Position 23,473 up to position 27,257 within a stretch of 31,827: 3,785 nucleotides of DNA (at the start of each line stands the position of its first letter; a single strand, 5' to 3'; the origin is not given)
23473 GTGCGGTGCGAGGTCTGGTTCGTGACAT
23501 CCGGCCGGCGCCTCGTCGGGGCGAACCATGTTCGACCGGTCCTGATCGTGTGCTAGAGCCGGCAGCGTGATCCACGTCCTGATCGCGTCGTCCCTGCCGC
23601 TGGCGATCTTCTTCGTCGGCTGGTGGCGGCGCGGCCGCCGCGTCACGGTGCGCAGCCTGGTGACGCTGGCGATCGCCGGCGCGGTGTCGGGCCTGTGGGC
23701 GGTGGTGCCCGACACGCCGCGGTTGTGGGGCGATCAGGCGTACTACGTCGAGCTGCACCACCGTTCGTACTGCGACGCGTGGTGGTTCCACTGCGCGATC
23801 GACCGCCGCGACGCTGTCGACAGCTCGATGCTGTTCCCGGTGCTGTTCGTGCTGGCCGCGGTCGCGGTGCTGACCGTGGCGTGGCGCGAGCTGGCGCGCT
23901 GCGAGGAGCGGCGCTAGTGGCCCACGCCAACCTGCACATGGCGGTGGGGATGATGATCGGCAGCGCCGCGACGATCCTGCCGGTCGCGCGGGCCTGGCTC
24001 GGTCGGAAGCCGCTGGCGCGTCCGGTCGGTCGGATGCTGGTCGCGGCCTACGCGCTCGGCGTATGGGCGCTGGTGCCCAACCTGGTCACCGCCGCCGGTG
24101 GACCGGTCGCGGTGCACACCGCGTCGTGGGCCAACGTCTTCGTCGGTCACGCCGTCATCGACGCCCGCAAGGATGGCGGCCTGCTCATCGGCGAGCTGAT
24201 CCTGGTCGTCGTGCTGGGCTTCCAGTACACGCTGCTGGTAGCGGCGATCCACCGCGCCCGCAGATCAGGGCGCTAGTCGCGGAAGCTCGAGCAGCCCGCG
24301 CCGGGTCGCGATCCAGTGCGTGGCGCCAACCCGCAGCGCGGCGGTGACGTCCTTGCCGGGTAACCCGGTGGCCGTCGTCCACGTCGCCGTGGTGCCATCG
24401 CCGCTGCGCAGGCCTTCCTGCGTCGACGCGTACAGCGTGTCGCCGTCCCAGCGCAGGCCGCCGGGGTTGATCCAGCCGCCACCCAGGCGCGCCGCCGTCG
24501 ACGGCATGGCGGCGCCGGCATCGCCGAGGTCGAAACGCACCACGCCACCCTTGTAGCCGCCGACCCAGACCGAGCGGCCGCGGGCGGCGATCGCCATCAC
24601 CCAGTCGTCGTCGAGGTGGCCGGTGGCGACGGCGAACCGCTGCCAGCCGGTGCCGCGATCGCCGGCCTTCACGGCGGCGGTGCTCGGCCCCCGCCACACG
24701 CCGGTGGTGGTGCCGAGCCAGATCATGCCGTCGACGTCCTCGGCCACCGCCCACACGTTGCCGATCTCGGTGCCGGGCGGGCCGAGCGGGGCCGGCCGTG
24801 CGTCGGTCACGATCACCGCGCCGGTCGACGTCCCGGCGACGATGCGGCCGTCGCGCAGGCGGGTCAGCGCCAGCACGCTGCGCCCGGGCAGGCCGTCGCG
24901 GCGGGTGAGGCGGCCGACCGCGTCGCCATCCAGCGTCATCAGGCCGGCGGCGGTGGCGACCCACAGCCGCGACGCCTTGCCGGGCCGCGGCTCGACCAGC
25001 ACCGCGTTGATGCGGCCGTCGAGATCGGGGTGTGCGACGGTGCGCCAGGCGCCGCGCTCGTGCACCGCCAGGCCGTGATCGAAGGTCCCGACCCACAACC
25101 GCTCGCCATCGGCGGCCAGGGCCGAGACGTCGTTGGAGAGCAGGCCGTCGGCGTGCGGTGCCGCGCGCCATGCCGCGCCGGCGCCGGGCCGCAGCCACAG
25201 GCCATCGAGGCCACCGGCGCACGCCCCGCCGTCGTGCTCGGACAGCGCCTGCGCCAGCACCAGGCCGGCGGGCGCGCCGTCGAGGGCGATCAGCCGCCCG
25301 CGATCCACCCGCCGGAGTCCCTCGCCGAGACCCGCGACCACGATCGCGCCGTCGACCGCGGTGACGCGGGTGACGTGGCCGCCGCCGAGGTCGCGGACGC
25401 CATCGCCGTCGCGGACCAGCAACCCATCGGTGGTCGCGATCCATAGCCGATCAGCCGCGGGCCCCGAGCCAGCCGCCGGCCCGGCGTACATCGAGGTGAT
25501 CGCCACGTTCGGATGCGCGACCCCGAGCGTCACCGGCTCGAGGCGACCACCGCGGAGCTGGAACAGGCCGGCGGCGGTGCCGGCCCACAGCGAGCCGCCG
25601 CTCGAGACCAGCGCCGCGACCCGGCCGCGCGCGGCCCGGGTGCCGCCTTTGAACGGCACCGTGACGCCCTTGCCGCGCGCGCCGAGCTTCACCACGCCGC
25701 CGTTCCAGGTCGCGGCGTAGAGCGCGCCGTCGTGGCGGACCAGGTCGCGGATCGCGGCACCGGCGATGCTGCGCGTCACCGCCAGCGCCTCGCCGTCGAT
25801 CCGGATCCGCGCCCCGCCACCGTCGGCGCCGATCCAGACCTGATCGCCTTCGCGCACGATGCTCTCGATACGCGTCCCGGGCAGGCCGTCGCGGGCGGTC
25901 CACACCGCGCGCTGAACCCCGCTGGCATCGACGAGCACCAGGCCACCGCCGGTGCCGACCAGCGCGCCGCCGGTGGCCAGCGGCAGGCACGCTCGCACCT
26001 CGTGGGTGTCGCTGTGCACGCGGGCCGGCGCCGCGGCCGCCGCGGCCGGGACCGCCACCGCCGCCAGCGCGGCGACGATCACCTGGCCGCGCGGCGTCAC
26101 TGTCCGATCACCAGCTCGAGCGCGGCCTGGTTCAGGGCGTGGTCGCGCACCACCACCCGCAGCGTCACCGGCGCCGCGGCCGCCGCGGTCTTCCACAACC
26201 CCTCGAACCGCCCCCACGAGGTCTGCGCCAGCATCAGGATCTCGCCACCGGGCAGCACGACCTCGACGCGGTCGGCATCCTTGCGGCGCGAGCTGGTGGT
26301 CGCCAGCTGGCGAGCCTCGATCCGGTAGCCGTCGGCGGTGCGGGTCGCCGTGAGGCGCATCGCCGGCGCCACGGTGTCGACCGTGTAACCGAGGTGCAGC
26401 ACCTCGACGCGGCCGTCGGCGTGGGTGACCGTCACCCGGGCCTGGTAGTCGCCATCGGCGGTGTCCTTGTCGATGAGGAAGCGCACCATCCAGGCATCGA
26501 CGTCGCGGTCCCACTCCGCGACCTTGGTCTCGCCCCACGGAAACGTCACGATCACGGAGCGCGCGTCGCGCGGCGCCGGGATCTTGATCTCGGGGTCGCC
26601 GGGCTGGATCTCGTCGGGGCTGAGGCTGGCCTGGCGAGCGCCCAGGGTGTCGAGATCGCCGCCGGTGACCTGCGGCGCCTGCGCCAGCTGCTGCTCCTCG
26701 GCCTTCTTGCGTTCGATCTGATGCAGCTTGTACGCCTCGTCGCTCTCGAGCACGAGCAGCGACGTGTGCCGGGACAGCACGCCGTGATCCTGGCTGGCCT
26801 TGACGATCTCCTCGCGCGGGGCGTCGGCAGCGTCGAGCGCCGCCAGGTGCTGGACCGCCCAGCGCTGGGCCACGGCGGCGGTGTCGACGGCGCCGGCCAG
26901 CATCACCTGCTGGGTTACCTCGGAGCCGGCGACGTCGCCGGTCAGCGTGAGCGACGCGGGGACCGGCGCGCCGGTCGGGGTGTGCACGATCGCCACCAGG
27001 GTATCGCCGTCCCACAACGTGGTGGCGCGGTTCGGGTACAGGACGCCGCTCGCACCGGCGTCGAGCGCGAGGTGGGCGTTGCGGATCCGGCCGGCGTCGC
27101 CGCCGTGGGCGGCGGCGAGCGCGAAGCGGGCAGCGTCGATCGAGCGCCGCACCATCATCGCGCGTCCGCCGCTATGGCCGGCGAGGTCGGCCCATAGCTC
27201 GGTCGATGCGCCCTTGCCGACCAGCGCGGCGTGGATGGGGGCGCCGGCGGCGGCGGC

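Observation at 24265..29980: Translationally coupled operon of three exported proteins: TPR+DUF2135-like, VIT-vWA (ITIH-like) lipoprotein and Reg_prop beta-propeller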

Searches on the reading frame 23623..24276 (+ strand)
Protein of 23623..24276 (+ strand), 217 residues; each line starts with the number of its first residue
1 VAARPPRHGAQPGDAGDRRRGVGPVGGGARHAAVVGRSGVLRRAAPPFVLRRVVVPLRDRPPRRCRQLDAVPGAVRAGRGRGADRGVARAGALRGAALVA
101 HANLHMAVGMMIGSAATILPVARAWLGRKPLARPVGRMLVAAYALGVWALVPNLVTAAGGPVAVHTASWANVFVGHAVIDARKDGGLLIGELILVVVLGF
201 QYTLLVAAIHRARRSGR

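Call 12: search_protein_families(library=pfam, proteins=[window:23623-24276:+], max_evalue=0.001)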
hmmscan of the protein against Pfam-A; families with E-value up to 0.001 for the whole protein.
window:23623-24276:+ (217 aa): 0 families

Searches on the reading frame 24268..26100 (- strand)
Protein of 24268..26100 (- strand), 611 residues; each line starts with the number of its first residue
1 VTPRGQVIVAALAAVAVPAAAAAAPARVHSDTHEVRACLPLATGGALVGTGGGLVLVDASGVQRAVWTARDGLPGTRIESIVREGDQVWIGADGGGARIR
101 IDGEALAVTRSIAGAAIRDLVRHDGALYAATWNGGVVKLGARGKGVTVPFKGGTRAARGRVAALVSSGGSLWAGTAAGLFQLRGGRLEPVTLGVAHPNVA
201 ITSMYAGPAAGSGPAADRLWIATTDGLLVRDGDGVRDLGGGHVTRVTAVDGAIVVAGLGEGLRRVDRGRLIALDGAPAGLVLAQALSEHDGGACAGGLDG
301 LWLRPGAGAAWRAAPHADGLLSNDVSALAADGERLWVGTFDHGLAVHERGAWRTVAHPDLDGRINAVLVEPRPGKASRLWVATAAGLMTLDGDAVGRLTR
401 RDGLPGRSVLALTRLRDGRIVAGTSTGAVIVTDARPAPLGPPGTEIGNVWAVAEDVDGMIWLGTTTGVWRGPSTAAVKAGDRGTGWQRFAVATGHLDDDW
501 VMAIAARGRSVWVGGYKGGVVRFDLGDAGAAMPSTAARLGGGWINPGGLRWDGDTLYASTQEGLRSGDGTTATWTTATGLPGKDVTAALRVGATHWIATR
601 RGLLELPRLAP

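Call 7: search_protein_families(library=pfam, proteins=[window:24268-26100:-], max_evalue=0.1)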
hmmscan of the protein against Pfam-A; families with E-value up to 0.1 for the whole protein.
window:24268-26100:- (611 aa): 2 families
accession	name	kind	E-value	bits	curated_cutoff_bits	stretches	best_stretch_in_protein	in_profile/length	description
PF07494.17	Reg_prop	-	7.7e-15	53.6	20.4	2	319-340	1-23/24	Two component regulator propeller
PF25461.1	Beta-barrel_SelB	-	0.093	13.5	27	0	219-246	49-76/80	Selenocysteine-specific elongation factor, beta-barrel domain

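Call 8: search_protein_families(library=ncbifam, proteins=[window:24268-26100:-], max_evalue=0.1)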
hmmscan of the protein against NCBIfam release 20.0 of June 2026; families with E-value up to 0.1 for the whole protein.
window:24268-26100:- (611 aa): 1 family
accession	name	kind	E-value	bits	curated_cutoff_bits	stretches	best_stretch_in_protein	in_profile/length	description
NF052228.1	T9SS_PorZ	equivalog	0.062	11.7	260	0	446-468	531-553/757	type IX secretion system anionic LPS delivery protein PorZ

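Call 80: search_protein_families(library=padloc, proteins=[window:24268-26100:-], max_evalue=0.01)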
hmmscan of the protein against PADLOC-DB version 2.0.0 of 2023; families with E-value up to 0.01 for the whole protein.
window:24268-26100:- (611 aa): 0 families

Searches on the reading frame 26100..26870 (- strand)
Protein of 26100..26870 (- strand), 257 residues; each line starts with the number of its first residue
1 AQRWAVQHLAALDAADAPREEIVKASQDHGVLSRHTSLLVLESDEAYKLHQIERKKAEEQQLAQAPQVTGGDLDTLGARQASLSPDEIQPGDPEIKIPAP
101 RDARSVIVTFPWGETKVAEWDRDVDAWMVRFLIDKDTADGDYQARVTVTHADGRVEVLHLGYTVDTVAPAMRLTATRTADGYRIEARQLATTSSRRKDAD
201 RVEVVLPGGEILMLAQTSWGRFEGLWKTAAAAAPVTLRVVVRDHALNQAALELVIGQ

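Call 25: search_protein_families(library=pfam, proteins=[window:26100-26870:-], max_evalue=10)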
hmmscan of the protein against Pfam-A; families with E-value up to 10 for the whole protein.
window:26100-26870:- (257 aa): 3 families
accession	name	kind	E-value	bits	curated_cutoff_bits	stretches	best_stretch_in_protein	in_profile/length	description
PF19077.6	Big_13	-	5.4e-06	27.3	27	1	93-166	29-102/102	Bacterial Ig-like domain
PF18957.6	RibLong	-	0.025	15.8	27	1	117-164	43-92/93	Long Rib domain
PF14463.11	E1-N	-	6.1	7.4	27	0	103-176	28-101/151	E1 N-terminal domain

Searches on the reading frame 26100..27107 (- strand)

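Call 25: search_protein_families(library=pfam, proteins=[window:26100-27107:-], max_evalue=10)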
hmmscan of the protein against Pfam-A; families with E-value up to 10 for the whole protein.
window:26100-27107:- (336 aa): 2 families
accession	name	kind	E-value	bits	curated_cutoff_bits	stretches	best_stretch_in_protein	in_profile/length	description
PF19077.6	Big_13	-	2.2e-05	25.3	27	1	172-245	29-102/102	Bacterial Ig-like domain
PF18957.6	RibLong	-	0.04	15.2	27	1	196-243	43-92/93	Long Rib domain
